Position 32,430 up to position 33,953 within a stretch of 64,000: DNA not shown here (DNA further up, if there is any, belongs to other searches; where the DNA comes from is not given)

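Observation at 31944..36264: Island cargo is an RHH + WYL regulator pair facing a membrane/zinc-ribbon pair and a compact SF2 helicase, a candidate uncharacterised defence or exclusion module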

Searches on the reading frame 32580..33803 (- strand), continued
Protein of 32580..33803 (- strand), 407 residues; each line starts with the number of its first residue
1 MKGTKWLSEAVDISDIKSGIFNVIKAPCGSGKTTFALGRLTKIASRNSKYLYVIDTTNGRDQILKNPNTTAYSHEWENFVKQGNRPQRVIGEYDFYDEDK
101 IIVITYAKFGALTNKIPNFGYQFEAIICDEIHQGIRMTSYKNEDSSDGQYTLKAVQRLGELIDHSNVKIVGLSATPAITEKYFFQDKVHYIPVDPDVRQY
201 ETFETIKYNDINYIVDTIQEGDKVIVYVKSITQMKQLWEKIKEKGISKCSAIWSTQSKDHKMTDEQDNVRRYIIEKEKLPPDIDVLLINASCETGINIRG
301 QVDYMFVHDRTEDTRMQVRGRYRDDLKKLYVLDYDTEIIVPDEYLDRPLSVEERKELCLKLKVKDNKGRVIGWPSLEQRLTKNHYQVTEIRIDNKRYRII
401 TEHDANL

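Call 28: get_annotated_region(hit=H1, flank=6000)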
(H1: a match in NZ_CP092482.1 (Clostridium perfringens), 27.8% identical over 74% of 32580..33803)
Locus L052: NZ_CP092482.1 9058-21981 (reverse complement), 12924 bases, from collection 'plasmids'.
description: Clostridium perfringens strain Qinghai-1 plasmid unnamed, complete sequence
organism: Clostridium perfringens (NCBI taxid 1502)
taxonomy: Bacteria; Bacillota; Clostridia; Eubacteriales; Clostridiaceae; Clostridium; Clostridium perfringens
host: -; source: Yak,stool; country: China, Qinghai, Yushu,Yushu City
typing (MOB-suite, as given by PLSDB): non-mobilizable
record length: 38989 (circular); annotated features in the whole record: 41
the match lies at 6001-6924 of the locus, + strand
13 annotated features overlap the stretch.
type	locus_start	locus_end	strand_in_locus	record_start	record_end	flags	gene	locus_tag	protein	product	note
CDS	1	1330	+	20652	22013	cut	-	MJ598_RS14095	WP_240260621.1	hypothetical protein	-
CDS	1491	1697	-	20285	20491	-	-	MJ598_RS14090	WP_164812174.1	LLM class flavin-dependent oxidoreductase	-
CDS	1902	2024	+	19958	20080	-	-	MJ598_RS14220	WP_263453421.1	hypothetical protein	-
CDS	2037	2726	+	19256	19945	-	-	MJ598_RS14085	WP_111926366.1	Bax inhibitor-1 family protein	-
CDS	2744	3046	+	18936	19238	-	-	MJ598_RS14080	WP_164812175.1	hypothetical protein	-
CDS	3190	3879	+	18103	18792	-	-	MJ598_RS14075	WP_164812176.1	helix-turn-helix transcriptional regulator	-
CDS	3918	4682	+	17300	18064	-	-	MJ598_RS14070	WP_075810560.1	type II toxin-antitoxin system HicA family toxin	-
CDS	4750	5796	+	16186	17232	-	-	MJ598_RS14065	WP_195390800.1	hypothetical protein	-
CDS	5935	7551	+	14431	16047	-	-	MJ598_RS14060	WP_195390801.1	DEAD/DEAH box helicase family protein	-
CDS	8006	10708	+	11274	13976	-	-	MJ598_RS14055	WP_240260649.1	hypothetical protein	-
CDS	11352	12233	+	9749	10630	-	-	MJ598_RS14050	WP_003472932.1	GIY-YIG nuclease family protein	-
CDS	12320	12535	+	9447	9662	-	-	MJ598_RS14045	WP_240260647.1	hypothetical protein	-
CDS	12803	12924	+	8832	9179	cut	-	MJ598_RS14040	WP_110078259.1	hypothetical protein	-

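Call 29: predict_structure(alignment_id=A1)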
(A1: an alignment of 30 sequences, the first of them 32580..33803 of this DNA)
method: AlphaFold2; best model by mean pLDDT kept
length: 407 residues; sequences in the alignment: 30
mean_pLDDT: 88.6   pTM: 0.80
mean pLDDT of the five models: 88.6, 87.8, 87.7, 86.5, 85.8
residues with pLDDT >= 90: 273; 70-90: 101; 50-70: 17; < 50: 16
segments of 3 or more residues with pLDDT < 50: 84-94, 141-143
pLDDT, mean of each block of 10 residues (from residue 1): 95 96 94 94 93 89 90 77 49 61 93 89 94 80 61 92 95 89 85 95 93 93 94 95 93 88 94 93 94 82 94 88 94 89 96 95 89 94 93 95 65
secondary structure, 60 per line:
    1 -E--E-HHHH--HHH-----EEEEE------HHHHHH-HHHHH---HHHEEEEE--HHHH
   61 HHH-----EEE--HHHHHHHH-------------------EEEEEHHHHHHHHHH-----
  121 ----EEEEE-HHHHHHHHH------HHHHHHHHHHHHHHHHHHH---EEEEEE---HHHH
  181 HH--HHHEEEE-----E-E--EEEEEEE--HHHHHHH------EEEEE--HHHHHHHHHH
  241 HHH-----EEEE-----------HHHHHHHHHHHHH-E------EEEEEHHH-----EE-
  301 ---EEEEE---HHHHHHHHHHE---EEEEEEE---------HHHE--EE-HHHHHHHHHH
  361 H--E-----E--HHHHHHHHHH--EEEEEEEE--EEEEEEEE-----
elements in order: H7-10 E21-25 H32-37 H39-43 E50-54 H57-63 E69-71 H74-81 E101-105 H106-115 E125-129 H131-139 H146-164 E168-173 H177-182 E188-191 E202-208 H211-217 E224-228 H231-243 E249-252 H264-276 E285-289 E304-308 H312-321 E326-332 H351-361 H373-382 E385-392 E395-402
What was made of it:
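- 32580..33803 (-): Compact SF2 helicase (407 aa) with a C-terminal helix-helix-strand-strand domain; the core gene of the element family. AF2 model pLDDT 88.6 (call 29).
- Checked: The helicase has no N-terminal extra domain, but it has a conserved ~75-residue C-terminal helix-helix-strand-strand domain (residues ~335-407; AF2 model, mean pLDDT 88.6; call 29).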

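Call 32: fold_search(model_id=the predicted structure, library=pdb)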
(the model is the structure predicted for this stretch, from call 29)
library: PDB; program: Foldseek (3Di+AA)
matches with E <= 10: 1655; with E <= 0.001: 529
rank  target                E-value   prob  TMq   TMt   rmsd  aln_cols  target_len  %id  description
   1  5sup_A                2.2e-11  1.00  0.48  0.50   8.1       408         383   14  Crystal structure of the Sub2-Yra1 complex in association with RNA (released 2017-01-18)
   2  9avr_A                3.6e-11  1.00  0.47  0.50   6.6       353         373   16  Human eIF4A-1 in complex with AMP-PNP, RNA, and the inhibitor silvestrol (released 2024-10-23)
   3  3pey_A                5.7e-11  1.00  0.46  0.47   7.4       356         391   15  S. cerevisiae Dbp5 bound to RNA and ADP BeF3 (released 2011-03-23)
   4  6l5n_A                5.7e-11  1.00  0.45  0.48   7.1       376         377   13  Crystal structure of human DEAD-box RNA helicase DDX21 at post-unwound state (released 2020-06-17)
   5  6rmc_A                8.4e-11  1.00  0.44  0.30   6.8       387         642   14  Crystal structure of the DEAH-box ATPase Prp2 in complex with Spp2 and ADP (released 2020-02-05)
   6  3pew_A                8.9e-11  1.00  0.47  0.48   7.3       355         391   15  S. cerevisiae Dbp5 L327V bound to RNA and ADP BeF3 (released 2011-03-23)
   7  5zc9_A                1.1e-10  1.00  0.47  0.50   6.1       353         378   16  Crystal structure of the human eIF4A1-ATP analog-RocA-polypurine RNA complex (released 2019-01-16)
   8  5sup_C                1.5e-10  1.00  0.49  0.52   9.3       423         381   13  Crystal structure of the Sub2-Yra1 complex in association with RNA (released 2017-01-18)
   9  1hv8_A                1.5e-10  1.00  0.40  0.43   7.7       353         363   16  CRYSTAL STRUCTURE OF A DEAD BOX PROTEIN FROM THE HYPERTHERMOPHILE METHANOCOCCUS JANNASCHII (released 2001-02-21)
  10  6zm2_A                1.7e-10  1.00  0.46  0.32   9.0       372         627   15  Crystal structure of the DEAH-box ATPase Prp2 in complex with ADP-BeF3 and ssRNA (released 2021-04-21)
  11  2j0s_A                2.0e-10  1.00  0.48  0.50   6.3       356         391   14  The crystal structure of the Exon Junction Complex at 2.2 A resolution (released 2006-09-06)
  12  5suq_A                2.1e-10  1.00  0.41  0.44   8.2       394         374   14  Crystal structure of the THO-Sub2 complex (released 2017-01-18)
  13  3g0h_A                2.3e-10  1.00  0.48  0.48   6.8       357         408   14  Human dead-box RNA helicase DDX19, in complex with an ATP-analogue and RNA (released 2009-02-17)
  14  2vso_A                2.3e-10  1.00  0.31  0.33   9.6       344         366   16  Crystal Structure of a Translation Initiation Complex (released 2008-06-24)
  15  9dts_B                2.7e-10  1.00  0.48  0.51   6.3       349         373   16  Crystal structure of the human eIF4A1/AMPPNP/amidino-rocaglate/polypurine RNA complex (released 2025-03-12)
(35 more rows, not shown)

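Call 41: find_encoding_contigs(protein=P0001, flank=6000, max_places=4)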
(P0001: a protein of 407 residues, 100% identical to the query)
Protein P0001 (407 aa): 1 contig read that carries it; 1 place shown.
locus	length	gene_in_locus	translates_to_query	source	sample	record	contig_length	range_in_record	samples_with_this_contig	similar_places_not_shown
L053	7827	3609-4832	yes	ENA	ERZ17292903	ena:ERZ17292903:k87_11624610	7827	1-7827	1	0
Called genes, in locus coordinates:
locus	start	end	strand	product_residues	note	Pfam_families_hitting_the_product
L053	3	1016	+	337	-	?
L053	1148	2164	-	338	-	PF08279:HTH_11 (weak), PF13280:WYL (weak)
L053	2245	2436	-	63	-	PF01402:RHH_1 (weak)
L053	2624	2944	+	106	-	-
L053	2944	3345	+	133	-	PF13240:Zn_Ribbon_1 (weak), PF13248:Zn_ribbon_3 (weak)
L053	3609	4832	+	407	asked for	PF00270:DEAD (weak), PF04851:ResIII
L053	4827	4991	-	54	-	-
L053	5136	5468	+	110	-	-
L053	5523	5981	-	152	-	-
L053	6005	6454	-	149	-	-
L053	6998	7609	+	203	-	PF00239:Resolvase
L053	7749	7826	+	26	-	?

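Call 67: search_protein_families(library=pfam, proteins=[L007:8721-9740:+, L003:2179-3183:+, L003:4966-5202:+], max_evalue=0.01)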
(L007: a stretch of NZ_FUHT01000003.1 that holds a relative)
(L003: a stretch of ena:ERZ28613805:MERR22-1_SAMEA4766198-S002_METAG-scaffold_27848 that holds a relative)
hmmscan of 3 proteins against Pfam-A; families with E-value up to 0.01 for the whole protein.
L007:8721-9740:+ (339 aa): 1 family
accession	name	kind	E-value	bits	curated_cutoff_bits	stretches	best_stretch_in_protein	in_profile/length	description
PF13218.11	DUF4026_N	-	0.0067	16.9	27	0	53-103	19-69/147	Protein of unknown function (DUF4026) N-terminal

L003:2179-3183:+ (334 aa): 6 families
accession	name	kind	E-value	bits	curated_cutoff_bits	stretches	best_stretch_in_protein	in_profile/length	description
PF13240.11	Zn_Ribbon_1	-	2.5e-06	27.5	25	1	5-26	1-22/23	zinc-ribbon domain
PF13248.11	Zn_ribbon_3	-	1.2e-05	25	27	1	4-25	3-24/26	zinc-ribbon domain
PF10140.15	YukC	-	0.00052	19.5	27.4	1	44-125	149-227/357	WXG100 protein secretion system (Wss), protein YukC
PF24460.1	DUF7575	-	0.0011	18.7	28.5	1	4-26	4-26/28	Domain of unknown function (DUF7575)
PF12773.13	DZR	-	0.0018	18.8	27.3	1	5-23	26-44/45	Double zinc ribbon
PF04415.17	DUF515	-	0.0069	15.3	29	0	71-112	12-52/449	Protein of unknown function (DUF515)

L003:4966-5202:+ (78 aa): 0 families

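Call 74: search_protein_representatives(alignment_id=A1)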
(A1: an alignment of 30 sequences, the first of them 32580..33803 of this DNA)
Query: 30 sequences, 391 profile positions. Proteins with E-value up to 0.001 (for the whole library): 1541; up to 1e-10: 817; up to 1e-30: 388. The best 150 are listed.
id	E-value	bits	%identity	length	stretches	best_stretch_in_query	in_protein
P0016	1.9e-168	576.6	-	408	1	1-390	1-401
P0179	4.9e-158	542.3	-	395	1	1-389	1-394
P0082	2.8e-153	526.7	-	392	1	1-389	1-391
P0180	1.9e-149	514.0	-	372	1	1-373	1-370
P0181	7.0e-148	508.9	-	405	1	1-388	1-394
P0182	7.1e-145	499.0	-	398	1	1-390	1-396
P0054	7.9e-143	492.3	-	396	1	1-389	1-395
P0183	3.1e-135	467.2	-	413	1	2-380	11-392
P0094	4.5e-133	460.1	-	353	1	44-390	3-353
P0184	8.6e-127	439.5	-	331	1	70-390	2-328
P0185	2.4e-125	434.7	-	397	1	3-389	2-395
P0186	1.5e-122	425.5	-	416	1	1-388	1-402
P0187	1.5e-122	425.4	-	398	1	1-384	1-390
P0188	3.0e-122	424.5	-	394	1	1-389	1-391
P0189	2.0e-121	421.8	-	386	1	11-389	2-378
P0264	2.8e-83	296.2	-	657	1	4-389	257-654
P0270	9.1e-82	291.2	-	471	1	3-389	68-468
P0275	7.7e-80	284.9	-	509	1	3-389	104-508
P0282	1.2e-77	277.7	-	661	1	4-390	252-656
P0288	5.3e-76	272.3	-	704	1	3-389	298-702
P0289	1.0e-75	271.3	-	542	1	3-389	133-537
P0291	3.2e-75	269.7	-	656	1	4-389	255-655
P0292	4.7e-75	269.1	-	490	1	3-384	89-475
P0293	4.8e-75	269.1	-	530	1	2-389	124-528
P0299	3.2e-72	259.8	-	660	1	1-234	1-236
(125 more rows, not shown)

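Call 75: search_protein_families(library=pfam, proteins=[P0264, P0282, P0288, P0291, P0289, P0293, P0275, P0299, P0270, P0292], max_evalue=0.01)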
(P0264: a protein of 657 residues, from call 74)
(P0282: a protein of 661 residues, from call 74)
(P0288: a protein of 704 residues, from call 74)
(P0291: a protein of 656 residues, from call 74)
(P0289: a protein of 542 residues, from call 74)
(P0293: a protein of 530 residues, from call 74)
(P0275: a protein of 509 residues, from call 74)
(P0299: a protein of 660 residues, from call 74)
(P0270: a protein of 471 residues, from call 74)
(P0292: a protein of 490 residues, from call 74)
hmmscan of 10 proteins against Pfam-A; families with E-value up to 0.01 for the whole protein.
P0264 (657 aa): 2 families
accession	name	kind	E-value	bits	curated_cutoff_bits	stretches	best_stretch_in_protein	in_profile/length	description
PF13245.12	AAA_19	-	0.0017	19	25.1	1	273-382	12-101/134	AAA domain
PF04851.21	ResIII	-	0.0037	17.6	22.5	1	271-424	22-164/164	Type III restriction enzyme, res subunit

P0282 (661 aa): 6 families
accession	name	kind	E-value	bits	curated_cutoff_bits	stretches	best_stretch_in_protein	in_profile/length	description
PF00270.35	DEAD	-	6.5e-05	23.2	26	1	264-422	11-164/167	DEAD/DEAH box helicase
PF04851.21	ResIII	-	0.00066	20.1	22.5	1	268-419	24-163/164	Type III restriction enzyme, res subunit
PF13173.12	AAA_14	-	0.0007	20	27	0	272-303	7-36/129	AAA domain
PF01637.24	ATPase_2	-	0.0025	18.1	33.2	1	256-422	9-160/225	ATPase domain predominantly from Archaea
PF13401.12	AAA_22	-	0.0041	17.9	27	0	271-418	9-124/130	AAA domain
PF13245.12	AAA_19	-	0.0097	16.5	25.1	0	266-379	10-102/134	AAA domain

P0288 (704 aa): 3 families
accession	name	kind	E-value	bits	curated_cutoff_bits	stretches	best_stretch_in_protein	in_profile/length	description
PF00270.35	DEAD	-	1.8e-06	28.3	26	1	314-466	14-162/167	DEAD/DEAH box helicase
PF04851.21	ResIII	-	3.2e-06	27.6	22.5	1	318-465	27-163/164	Type III restriction enzyme, res subunit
PF13245.12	AAA_19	-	0.0025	18.4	25.1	1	316-425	13-102/134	AAA domain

P0291 (656 aa): 1 family
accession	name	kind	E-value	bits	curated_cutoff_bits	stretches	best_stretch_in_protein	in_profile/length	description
PF00270.35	DEAD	-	0.0055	16.9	26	0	267-317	11-62/167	DEAD/DEAH box helicase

P0289 (542 aa): 5 families
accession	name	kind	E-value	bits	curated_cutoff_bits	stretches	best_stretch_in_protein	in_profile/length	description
PF04851.21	ResIII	-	9.5e-08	32.6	22.5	1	149-299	23-163/164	Type III restriction enzyme, res subunit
PF00270.35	DEAD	-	4.6e-06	26.9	26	1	147-299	12-161/167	DEAD/DEAH box helicase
PF01637.24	ATPase_2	-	0.00075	19.8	33.2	1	151-295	22-153/225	ATPase domain predominantly from Archaea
PF13245.12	AAA_19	-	0.0036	17.9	25.1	0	149-260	11-102/134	AAA domain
PF13476.12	AAA_23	-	0.0072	17.4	27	0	148-167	18-37/201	AAA domain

P0293 (530 aa): 4 families
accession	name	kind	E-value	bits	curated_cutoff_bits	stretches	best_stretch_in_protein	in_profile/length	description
PF00270.35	DEAD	-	2e-07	31.4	26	1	136-293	9-164/167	DEAD/DEAH box helicase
PF04851.21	ResIII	-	0.00032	21.1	22.5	1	144-290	26-163/164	Type III restriction enzyme, res subunit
PF13872.12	AAA_34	-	0.0024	17.3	27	1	203-297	135-232/306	P-loop containing NTP hydrolase pore-1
PF13604.12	AAA_30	-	0.0043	17.2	27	1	143-249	20-97/191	AAA domain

P0275 (509 aa): 5 families
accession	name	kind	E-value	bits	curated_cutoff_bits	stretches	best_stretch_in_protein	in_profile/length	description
PF04851.21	ResIII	-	1.6e-09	38.4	22.5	1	105-271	20-163/164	Type III restriction enzyme, res subunit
PF01637.24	ATPase_2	-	3.1e-05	24.3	33.2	1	108-274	8-160/225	ATPase domain predominantly from Archaea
PF00004.35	AAA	-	0.00015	22.7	21.2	1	124-282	2-124/131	ATPase family associated with various cellular activities (AAA)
PF13604.12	AAA_30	-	0.0017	18.6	27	1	119-231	17-100/191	AAA domain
PF13245.12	AAA_19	-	0.0029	18.2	25.1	0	121-229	12-100/134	AAA domain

P0299 (660 aa): 3 families
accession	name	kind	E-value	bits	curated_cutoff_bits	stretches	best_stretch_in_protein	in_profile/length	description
PF07538.16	ChW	-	1.3e-84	278.1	22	5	430-462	1-33/35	Clostridial hydrophobic W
PF04851.21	ResIII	-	1.3e-12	48.4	22.5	1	22-168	26-163/164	Type III restriction enzyme, res subunit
PF00270.35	DEAD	-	2e-08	34.6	26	1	21-168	16-161/167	DEAD/DEAH box helicase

P0270 (471 aa): 3 families
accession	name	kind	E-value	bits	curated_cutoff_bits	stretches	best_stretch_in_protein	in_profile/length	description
PF00270.35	DEAD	-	0.00022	21.4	26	1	81-240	11-164/167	DEAD/DEAH box helicase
PF04851.21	ResIII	-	0.00074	19.9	22.5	1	80-238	20-164/164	Type III restriction enzyme, res subunit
PF13245.12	AAA_19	-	0.0091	16.6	25.1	0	84-167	11-76/134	AAA domain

P0292 (490 aa): 3 families
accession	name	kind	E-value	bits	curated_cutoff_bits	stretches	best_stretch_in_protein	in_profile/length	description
PF00270.35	DEAD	-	3.7e-07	30.5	26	1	101-253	10-161/167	DEAD/DEAH box helicase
PF04851.21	ResIII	-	2.9e-05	24.5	22.5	1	106-253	24-163/164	Type III restriction enzyme, res subunit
PF00004.35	AAA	-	0.0019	19.1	21.2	0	109-253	2-110/131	ATPase family associated with various cellular activities (AAA)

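Call 101: search_protein_families(library=pfam, alignment_id=A8, max_evalue=0.00001)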
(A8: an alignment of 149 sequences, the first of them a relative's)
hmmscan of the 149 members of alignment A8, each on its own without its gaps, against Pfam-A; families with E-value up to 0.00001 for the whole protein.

A. member 1, L035:45-479:+ (144 aa): 1 family
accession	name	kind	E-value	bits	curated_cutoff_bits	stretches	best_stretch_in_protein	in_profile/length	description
PF02661.23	Fic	-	2.6e-14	54.3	24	1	2-98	3-92/93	Fic/DOC family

B. families by the number of members that match (of 149 scanned): 40 families (the first 25 are shown)
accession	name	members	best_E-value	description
PF00239.26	Resolvase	15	3e-43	Resolvase, N terminal domain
PF00589.27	Phage_integrase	14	3.4e-33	Phage integrase family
PF13102.12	Phage_int_SAM_5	7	6.4e-11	Phage integrase SAM-like domain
PF01381.28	HTH_3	5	1.2e-17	Helix-turn-helix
PF14659.12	Phage_int_SAM_3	5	4.2e-13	Phage integrase, N-terminal SAM-like domain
PF13560.12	HTH_31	4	3.5e-12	Helix-turn-helix domain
PF12844.13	HTH_19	3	3.2e-09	Helix-turn-helix domain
PF18818.7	MPTase-PolyVal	2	1.1e-37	Zincin-like metallopeptidase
PF08401.16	ArdcN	2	8.3e-29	N-terminal domain of anti-restriction factor ArdC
PF10543.14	ORF6N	2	7.6e-17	ORF6N domain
PF21349.2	RUBY_RBDX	2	1e-16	Rubrerythrin, rubredoxin-like domain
PF02915.23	Rubrerythrin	2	7.5e-15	Rubrerythrin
PF13443.12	HTH_26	2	1e-12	Cro/C1-type HTH DNA-binding domain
PF10263.15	SprT-like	2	1.7e-08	SprT-like family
PF14253.11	AbiH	1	3.6e-43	Bacteriophage abortive infection AbiH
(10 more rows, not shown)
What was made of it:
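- Distant members sit next to AbiH or SIR2_2 (call 101). One neighbour ORF in the census carries a phage capsid domain (call 101).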
